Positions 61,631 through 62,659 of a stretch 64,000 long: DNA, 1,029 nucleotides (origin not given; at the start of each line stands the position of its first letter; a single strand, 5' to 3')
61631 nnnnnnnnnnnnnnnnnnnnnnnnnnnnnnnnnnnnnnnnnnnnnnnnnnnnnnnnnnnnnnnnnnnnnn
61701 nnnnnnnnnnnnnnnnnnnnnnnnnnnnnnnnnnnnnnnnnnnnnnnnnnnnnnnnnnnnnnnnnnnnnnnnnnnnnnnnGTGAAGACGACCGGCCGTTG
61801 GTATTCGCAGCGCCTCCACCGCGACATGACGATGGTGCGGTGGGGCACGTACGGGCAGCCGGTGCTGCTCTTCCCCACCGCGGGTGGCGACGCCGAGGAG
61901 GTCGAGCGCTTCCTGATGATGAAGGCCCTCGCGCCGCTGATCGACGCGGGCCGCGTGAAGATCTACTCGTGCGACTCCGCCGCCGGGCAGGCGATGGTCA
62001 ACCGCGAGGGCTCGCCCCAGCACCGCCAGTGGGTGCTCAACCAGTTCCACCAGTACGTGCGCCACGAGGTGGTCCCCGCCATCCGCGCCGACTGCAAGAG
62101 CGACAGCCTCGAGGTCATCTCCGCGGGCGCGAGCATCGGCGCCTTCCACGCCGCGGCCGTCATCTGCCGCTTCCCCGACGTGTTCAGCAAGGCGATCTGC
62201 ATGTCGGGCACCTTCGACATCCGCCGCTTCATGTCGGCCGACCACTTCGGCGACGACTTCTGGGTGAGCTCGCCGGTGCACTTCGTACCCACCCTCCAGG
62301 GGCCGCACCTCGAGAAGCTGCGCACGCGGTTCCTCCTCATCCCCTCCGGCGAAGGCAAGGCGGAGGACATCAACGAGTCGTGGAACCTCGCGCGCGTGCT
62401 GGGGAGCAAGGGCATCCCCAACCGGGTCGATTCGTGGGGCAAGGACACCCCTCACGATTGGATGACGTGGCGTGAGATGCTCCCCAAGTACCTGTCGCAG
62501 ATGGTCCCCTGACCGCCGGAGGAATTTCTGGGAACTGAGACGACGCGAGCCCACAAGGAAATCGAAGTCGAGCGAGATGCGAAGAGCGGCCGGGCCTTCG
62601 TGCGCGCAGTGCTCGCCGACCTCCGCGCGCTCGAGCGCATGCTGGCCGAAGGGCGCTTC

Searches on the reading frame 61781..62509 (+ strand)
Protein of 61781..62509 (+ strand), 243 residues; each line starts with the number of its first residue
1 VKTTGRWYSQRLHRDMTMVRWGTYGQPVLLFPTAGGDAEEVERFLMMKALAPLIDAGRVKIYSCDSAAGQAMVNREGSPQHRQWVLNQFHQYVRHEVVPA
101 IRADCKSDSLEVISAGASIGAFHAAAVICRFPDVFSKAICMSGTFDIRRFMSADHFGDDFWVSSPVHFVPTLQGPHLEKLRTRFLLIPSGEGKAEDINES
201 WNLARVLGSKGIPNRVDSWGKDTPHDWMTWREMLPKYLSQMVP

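Call 82: search_protein_families(library=pfam, proteins=[window:61781-62509:+], max_evalue=0.001)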
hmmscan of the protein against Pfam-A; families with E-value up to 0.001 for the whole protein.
window:61781-62509:+ (243 aa): 2 families
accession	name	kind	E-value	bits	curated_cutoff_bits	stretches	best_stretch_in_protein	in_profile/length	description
PF00756.26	Esterase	-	8.4e-09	36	22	1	63-237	74-247/251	Putative esterase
PF00326.27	Peptidase_S9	-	0.00023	21.2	22.6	1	106-156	60-110/213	Prolyl oligopeptidase family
